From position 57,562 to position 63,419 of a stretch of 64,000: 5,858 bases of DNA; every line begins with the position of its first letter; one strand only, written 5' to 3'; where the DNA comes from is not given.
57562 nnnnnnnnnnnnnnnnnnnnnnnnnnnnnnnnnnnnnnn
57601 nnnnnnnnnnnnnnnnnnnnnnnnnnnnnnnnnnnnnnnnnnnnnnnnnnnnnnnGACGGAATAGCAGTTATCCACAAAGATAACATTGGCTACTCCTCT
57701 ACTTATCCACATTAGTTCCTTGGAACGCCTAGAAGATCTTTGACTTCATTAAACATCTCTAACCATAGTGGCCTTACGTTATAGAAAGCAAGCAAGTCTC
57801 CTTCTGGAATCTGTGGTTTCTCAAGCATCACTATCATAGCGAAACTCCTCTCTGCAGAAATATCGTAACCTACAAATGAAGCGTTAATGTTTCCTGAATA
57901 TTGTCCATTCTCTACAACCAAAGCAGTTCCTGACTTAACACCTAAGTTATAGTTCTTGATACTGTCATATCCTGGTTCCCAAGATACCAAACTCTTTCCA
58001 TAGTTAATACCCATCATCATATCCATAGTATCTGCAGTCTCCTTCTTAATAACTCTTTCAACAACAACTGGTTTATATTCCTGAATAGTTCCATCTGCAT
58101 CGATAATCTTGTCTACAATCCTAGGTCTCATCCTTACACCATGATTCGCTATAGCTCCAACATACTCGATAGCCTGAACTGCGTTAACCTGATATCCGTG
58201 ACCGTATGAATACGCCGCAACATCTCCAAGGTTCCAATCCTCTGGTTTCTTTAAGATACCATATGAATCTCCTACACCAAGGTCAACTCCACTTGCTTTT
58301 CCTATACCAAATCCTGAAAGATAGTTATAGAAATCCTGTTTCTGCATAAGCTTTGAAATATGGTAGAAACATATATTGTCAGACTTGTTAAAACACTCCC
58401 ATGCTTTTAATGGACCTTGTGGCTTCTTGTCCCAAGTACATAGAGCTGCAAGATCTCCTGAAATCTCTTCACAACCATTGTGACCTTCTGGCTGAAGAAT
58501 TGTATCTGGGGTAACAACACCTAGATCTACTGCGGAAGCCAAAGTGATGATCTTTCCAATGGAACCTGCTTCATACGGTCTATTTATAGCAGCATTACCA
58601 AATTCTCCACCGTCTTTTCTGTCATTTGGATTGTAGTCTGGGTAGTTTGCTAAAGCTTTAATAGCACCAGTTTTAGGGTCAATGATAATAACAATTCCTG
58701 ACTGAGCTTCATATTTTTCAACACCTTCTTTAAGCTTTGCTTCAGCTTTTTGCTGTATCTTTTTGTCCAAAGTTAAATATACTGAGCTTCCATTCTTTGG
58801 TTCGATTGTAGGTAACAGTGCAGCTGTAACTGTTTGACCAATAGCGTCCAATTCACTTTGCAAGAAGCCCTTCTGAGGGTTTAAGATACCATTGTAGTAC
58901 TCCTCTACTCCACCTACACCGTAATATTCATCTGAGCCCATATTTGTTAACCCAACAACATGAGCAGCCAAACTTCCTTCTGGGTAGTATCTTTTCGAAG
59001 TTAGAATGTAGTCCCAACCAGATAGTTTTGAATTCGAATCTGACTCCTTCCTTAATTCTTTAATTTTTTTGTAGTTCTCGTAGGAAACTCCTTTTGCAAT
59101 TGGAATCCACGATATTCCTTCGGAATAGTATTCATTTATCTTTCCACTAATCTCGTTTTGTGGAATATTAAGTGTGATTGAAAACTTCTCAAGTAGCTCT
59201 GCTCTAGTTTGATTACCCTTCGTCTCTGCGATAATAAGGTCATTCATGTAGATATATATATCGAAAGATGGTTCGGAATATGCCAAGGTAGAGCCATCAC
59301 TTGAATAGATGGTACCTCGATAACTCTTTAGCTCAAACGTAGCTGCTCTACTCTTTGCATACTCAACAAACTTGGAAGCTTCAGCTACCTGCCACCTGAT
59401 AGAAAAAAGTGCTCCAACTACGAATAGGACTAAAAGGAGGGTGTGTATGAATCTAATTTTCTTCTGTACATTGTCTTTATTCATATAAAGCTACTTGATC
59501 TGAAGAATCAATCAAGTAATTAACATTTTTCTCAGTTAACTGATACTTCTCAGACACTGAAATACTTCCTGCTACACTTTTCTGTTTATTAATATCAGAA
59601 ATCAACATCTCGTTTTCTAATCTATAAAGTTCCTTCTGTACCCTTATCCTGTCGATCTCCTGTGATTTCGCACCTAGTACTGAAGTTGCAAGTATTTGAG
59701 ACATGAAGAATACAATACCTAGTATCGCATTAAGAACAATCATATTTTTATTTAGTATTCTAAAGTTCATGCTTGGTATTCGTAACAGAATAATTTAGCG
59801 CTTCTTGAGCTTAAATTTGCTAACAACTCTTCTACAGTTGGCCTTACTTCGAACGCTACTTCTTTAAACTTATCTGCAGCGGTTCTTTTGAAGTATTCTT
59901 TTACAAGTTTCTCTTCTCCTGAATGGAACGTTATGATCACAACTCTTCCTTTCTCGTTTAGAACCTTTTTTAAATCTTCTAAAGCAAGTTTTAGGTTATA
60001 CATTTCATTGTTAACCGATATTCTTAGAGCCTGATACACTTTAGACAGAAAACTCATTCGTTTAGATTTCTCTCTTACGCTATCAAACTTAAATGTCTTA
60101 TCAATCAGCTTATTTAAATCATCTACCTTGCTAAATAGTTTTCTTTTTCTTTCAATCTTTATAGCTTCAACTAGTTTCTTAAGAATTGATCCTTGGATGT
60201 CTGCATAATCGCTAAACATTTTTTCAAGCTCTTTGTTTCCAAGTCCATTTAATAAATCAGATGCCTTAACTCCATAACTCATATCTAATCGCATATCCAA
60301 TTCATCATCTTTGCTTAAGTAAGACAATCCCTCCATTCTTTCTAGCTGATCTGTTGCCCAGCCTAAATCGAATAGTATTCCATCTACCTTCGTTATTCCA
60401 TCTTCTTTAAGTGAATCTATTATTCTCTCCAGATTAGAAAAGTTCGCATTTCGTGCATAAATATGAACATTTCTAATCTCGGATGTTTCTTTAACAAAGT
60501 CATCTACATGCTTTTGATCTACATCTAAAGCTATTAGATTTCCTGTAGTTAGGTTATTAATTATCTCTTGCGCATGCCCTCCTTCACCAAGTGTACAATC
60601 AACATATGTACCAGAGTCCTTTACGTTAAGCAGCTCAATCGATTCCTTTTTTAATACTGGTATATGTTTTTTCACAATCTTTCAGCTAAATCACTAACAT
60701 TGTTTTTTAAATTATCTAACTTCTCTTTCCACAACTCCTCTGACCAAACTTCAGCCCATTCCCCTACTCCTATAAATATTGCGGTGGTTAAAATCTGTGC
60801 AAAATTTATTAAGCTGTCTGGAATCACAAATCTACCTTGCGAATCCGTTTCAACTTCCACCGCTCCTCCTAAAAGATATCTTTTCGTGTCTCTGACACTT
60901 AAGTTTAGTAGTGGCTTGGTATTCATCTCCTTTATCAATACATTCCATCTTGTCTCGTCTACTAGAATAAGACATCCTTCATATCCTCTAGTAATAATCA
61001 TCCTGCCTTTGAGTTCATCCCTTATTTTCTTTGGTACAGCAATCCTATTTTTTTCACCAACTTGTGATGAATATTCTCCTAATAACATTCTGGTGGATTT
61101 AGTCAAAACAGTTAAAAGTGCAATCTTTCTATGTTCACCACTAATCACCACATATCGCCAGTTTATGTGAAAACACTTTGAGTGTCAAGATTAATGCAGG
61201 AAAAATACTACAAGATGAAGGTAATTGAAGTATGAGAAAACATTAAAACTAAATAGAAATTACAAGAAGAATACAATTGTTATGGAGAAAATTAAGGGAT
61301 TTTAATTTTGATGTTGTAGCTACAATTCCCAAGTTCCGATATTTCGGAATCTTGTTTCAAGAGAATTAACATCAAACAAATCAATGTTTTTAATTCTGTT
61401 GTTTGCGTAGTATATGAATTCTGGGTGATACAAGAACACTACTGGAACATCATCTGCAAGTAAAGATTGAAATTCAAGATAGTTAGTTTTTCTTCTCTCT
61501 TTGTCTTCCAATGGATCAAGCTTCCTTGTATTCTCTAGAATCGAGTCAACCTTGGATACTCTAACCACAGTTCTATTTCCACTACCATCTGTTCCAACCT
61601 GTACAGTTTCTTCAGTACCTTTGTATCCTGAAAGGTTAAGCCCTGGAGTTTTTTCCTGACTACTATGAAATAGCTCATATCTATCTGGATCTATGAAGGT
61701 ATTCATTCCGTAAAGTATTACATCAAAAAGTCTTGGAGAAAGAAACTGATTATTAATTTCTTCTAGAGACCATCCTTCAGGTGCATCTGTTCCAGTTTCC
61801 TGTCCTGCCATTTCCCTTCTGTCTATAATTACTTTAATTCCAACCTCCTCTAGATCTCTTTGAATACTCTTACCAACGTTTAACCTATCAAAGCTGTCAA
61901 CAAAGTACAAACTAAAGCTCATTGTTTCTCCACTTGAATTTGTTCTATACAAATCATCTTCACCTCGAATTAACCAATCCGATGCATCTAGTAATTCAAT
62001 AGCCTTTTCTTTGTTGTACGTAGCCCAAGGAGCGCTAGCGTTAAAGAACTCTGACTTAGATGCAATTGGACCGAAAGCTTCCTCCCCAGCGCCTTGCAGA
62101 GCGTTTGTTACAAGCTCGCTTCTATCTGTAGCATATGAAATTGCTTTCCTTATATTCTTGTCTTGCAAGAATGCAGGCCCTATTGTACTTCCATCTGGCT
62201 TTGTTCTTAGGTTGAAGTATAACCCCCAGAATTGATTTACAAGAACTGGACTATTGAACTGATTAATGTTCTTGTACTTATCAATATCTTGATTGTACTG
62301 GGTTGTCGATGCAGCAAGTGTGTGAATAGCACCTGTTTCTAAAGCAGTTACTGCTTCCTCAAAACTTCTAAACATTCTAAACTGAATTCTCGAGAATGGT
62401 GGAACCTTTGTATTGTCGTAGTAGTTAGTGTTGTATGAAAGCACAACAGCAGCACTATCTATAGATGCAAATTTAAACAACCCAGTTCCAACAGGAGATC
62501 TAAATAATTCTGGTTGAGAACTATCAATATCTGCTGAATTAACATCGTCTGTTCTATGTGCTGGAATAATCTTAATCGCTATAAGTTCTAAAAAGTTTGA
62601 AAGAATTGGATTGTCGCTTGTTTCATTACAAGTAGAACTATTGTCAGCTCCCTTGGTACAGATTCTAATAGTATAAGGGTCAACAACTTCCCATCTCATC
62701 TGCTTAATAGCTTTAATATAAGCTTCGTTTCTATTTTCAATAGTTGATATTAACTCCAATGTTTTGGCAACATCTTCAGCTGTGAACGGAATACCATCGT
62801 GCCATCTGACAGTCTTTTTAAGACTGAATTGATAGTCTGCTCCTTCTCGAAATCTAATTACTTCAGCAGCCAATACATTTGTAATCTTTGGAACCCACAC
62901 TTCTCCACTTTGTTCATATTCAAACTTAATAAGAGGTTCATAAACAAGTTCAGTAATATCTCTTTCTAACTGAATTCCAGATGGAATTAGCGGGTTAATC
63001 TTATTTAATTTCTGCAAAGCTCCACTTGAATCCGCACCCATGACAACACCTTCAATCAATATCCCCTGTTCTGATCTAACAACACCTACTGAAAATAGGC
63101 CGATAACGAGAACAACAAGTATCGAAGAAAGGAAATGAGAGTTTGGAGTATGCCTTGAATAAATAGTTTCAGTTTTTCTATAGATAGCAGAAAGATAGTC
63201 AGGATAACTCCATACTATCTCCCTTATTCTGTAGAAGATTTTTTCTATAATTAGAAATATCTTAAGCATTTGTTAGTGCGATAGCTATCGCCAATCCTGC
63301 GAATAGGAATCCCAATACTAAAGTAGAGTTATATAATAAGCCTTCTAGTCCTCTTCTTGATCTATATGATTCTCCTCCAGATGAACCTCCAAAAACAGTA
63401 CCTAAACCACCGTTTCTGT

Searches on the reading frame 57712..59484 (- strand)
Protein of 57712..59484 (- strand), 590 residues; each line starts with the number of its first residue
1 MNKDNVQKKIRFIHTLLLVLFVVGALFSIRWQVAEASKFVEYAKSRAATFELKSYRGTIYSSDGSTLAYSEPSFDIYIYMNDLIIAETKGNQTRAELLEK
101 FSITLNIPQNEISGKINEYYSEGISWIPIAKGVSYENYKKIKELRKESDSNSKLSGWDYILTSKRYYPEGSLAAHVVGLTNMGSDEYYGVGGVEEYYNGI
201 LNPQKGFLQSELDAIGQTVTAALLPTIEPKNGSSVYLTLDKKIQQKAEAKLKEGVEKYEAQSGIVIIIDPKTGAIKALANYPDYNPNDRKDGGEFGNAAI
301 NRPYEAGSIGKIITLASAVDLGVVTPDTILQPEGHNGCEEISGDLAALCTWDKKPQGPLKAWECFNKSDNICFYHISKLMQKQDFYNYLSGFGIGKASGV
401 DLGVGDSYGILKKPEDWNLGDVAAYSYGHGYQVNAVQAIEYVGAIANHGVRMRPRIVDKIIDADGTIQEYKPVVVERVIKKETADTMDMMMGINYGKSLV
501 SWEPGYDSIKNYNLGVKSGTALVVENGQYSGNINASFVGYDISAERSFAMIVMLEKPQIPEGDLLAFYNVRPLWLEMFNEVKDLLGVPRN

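Call 66: search_protein_families(library=pfam, proteins=[window:57712-59484:-], max_evalue=0.00001)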
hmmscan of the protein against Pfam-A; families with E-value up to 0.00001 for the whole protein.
window:57712-59484:- (590 aa): 2 families
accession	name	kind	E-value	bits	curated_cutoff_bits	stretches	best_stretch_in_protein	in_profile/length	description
PF00905.27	Transpeptidase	-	5e-49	167.6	22.1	1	263-558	1-282/299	Penicillin binding protein transpeptidase domain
PF03717.20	PBP_dimer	-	9.4e-19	68.9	24.4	1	53-219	3-176/180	Penicillin-binding Protein dimerisation domain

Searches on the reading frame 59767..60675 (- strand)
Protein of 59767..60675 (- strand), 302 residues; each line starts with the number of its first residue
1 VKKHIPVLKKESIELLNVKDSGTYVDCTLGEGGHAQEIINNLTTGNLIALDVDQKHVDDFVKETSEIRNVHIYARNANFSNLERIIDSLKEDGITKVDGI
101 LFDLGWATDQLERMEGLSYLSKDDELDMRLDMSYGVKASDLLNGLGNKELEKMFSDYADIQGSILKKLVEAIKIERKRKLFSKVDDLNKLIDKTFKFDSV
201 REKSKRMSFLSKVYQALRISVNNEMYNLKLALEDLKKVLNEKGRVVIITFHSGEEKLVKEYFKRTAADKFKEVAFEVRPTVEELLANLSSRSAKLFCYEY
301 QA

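Call 66: search_protein_families(library=pfam, proteins=[window:59767-60675:-], max_evalue=0.00001)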
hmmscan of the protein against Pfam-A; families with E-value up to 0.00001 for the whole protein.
window:59767-60675:- (302 aa): 1 family
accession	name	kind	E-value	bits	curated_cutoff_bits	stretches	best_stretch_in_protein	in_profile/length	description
PF01795.25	Methyltransf_5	-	1.1e-64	219.3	27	1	3-299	3-307/309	MraW methylase family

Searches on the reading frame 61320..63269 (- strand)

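Call 66: search_protein_families(library=pfam, proteins=[window:61320-63269:-], max_evalue=0.00001)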
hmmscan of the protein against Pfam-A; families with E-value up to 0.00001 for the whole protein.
window:61320-63269:- (649 aa): 1 family
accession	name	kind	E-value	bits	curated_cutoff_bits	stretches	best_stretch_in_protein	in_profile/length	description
PF00496.27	SBP_bac_5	-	5.3e-51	174.3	32.4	1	142-487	15-326/368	Bacterial extracellular solute-binding proteins, family 5 Middle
